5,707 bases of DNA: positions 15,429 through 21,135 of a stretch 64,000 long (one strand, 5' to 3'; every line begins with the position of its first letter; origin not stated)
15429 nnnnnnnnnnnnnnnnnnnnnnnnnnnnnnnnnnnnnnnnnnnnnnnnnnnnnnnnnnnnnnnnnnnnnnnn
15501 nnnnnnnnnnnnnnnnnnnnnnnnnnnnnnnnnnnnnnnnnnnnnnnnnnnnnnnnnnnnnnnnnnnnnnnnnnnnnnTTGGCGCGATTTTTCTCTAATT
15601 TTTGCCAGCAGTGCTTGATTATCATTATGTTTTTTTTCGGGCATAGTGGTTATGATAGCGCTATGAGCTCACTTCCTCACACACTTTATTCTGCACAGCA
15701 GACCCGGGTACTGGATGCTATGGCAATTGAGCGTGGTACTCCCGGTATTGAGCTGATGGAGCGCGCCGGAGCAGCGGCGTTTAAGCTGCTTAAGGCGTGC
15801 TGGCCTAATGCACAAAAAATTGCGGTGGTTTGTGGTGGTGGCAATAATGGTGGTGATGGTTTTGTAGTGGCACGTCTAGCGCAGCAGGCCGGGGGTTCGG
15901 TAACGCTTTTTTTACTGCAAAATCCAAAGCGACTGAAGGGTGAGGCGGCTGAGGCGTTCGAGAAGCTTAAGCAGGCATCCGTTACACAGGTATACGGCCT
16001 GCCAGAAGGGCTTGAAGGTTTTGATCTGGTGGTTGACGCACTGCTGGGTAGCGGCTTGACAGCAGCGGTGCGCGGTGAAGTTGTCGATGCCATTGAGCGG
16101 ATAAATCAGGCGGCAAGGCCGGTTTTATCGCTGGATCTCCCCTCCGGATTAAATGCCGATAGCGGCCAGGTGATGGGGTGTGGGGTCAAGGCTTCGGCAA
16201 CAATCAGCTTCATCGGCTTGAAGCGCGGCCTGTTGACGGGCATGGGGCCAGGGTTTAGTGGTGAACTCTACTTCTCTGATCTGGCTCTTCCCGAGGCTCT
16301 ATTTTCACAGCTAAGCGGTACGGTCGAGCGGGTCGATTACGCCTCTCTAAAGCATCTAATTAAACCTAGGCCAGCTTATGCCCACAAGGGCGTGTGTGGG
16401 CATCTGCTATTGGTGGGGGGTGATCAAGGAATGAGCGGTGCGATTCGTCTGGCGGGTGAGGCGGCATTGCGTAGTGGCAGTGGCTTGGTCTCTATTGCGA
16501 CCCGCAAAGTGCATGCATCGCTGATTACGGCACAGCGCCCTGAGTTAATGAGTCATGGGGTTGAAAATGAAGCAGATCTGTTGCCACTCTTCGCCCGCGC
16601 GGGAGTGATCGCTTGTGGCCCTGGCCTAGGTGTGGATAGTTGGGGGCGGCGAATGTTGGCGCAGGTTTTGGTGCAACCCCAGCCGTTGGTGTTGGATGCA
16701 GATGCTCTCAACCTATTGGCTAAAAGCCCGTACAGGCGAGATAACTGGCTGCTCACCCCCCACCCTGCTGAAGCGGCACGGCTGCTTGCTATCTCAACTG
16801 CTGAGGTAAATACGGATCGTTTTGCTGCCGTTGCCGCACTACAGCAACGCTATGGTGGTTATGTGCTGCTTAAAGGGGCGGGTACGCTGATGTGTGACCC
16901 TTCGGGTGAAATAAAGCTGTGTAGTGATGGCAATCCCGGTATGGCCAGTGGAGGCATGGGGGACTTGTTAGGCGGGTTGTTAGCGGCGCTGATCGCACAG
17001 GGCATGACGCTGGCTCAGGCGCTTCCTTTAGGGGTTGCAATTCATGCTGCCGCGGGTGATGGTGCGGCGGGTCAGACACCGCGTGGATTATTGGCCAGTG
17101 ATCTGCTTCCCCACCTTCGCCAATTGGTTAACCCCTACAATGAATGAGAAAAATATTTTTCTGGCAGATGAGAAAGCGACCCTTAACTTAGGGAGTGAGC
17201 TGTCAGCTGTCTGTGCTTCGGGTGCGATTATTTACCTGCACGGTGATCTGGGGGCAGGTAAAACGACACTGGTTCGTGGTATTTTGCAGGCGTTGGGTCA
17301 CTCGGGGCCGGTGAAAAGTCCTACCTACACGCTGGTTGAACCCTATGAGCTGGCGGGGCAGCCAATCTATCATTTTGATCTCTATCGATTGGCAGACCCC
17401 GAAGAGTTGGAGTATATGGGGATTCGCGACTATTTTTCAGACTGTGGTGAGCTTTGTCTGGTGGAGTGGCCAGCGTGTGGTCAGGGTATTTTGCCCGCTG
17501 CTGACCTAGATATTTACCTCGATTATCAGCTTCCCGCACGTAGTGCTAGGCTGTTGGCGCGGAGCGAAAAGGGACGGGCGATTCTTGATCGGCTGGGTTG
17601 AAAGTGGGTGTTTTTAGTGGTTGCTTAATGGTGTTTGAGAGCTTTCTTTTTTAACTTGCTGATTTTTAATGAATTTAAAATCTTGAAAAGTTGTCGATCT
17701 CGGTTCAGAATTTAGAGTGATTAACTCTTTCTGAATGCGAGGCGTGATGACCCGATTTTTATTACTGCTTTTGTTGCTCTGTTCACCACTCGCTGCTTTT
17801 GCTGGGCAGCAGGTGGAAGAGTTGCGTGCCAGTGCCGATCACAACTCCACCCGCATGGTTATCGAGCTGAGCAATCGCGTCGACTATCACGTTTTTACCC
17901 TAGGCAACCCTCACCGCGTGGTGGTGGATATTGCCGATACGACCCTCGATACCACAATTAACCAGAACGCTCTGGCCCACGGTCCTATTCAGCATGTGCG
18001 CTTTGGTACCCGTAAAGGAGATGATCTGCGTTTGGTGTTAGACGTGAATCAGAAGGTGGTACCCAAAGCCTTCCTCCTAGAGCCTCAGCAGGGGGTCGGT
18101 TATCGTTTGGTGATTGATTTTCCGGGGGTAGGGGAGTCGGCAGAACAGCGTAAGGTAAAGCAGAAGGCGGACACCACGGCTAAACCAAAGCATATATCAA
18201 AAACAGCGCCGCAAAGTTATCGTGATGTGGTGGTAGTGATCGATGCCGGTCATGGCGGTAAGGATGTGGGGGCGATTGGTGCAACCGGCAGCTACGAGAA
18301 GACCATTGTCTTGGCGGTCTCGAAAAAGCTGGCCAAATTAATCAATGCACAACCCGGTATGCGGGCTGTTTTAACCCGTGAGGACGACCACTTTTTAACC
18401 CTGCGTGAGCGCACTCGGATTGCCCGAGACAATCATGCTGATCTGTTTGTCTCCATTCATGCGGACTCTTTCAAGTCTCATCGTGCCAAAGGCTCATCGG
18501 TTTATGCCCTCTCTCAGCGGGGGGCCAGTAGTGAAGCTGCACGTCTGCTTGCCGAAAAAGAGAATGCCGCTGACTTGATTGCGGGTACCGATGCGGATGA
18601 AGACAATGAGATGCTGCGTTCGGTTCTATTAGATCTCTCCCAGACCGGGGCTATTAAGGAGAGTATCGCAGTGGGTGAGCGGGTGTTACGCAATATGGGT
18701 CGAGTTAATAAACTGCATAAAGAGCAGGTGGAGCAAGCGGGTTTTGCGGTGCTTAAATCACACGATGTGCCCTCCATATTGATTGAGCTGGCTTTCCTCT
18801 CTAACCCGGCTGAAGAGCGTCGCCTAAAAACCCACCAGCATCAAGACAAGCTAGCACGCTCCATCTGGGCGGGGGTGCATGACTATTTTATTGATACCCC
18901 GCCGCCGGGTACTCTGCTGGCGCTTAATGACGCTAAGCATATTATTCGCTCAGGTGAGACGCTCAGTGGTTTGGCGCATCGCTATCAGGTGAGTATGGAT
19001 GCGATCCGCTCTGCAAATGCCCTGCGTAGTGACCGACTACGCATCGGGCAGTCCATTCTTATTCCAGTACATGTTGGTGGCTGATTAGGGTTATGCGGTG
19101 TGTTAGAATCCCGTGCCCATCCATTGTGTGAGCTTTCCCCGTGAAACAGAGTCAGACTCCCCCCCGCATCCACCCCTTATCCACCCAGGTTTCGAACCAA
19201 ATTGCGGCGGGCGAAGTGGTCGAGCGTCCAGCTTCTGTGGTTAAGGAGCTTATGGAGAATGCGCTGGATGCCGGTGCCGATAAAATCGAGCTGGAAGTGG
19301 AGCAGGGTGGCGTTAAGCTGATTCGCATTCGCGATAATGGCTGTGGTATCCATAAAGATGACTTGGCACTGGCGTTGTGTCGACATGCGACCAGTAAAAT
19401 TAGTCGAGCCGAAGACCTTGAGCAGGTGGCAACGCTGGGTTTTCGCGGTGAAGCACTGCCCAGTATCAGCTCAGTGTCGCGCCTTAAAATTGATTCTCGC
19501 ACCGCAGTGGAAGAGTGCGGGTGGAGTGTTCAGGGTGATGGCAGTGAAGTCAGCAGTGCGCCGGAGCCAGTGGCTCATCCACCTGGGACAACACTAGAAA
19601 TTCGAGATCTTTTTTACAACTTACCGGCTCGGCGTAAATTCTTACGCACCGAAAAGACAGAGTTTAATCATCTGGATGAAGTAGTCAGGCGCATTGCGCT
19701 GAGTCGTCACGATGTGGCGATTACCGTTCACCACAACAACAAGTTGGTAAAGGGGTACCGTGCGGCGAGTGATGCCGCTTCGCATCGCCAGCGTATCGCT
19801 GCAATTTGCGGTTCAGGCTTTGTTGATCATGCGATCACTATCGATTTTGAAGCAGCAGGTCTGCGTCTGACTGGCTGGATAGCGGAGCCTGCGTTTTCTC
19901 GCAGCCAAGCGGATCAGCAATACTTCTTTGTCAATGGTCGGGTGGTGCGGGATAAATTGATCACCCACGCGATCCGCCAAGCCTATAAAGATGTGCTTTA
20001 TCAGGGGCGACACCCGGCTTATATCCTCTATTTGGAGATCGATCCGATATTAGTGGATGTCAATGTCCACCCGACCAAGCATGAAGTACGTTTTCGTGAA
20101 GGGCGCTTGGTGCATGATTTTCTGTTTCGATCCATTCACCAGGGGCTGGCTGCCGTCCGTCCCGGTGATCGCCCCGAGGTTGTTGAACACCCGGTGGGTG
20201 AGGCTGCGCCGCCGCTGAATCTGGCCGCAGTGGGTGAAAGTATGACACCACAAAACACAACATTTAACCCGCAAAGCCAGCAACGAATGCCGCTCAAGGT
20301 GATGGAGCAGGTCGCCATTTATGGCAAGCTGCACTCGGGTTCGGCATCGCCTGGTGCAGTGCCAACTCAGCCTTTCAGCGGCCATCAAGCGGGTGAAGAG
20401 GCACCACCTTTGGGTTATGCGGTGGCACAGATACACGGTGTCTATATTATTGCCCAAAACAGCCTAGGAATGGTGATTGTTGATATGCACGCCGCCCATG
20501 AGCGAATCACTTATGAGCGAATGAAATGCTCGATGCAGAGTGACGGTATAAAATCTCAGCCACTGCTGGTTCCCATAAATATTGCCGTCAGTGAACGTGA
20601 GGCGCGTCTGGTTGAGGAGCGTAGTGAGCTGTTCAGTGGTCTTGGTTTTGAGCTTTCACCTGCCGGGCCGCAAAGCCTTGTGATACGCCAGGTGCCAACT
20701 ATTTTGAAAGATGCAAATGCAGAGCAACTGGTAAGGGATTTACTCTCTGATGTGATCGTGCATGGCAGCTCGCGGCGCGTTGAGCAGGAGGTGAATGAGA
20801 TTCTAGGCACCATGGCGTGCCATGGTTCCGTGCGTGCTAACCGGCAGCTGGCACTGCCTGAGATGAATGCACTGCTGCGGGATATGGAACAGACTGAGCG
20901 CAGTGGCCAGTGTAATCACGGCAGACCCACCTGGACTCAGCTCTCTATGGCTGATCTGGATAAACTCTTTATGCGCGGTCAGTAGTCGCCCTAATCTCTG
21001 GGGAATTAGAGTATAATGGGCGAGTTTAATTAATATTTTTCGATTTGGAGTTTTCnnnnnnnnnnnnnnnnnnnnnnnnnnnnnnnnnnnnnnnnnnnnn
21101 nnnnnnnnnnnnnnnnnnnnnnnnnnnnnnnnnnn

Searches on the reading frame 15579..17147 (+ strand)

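Call 32: search_protein_families(library=pfam, proteins=[window:15579-17147:+], max_evalue=0.001)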
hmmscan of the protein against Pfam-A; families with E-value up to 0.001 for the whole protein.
window:15579-17147:+ (522 aa): 2 families
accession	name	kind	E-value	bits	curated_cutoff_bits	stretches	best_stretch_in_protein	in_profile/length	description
PF01256.23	Carb_kinase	-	3.2e-57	194.2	27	1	276-510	1-237/242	NAD(P)H-hydrate dehydratase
PF03853.21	YjeF_N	-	1.6e-46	158.8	24.9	1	58-217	3-169/169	YjeF-related protein N-terminus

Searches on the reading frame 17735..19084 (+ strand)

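Call 32: search_protein_families(library=pfam, proteins=[window:17735-19084:+], max_evalue=0.001)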
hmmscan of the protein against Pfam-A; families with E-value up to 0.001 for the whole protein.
window:17735-19084:+ (449 aa): 4 families
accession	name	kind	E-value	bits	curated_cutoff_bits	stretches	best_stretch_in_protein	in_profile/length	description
PF01520.23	Amidase_3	-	2.6e-49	168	27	1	167-382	1-173/174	N-acetylmuramoyl-L-alanine amidase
PF11741.13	AMIN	-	2.9e-15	56.6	20.5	1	33-116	5-90/101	AMIN domain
PF01476.26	LysM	-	1.6e-12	47.6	20.9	1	402-444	1-43/43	LysM domain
PF24837.1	AMIN-like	-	5.4e-05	23.7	27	1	36-67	97-128/129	AMIN-like domain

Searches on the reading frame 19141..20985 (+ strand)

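Call 32: search_protein_families(library=pfam, proteins=[window:19141-20985:+], max_evalue=0.001)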
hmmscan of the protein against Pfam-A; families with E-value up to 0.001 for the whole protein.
window:19141-20985:+ (614 aa): 4 families
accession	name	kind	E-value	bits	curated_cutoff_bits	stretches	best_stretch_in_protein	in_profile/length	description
PF08676.16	MutL_C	-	2e-49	167.4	25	1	428-570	1-142/142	MutL C terminal dimerisation domain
PF01119.25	DNA_mis_repair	-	4.9e-42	142.7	26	1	219-336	1-118/119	DNA mismatch repair protein, C-terminal domain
PF13589.12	HATPase_c_3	-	4.9e-10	40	25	1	31-123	4-96/137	Histidine kinase-, DNA gyrase B-, and HSP90-like ATPase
PF02518.31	HATPase_c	-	2.6e-08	34.7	26.4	1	28-84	4-63/111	Histidine kinase-, DNA gyrase B-, and HSP90-like ATPase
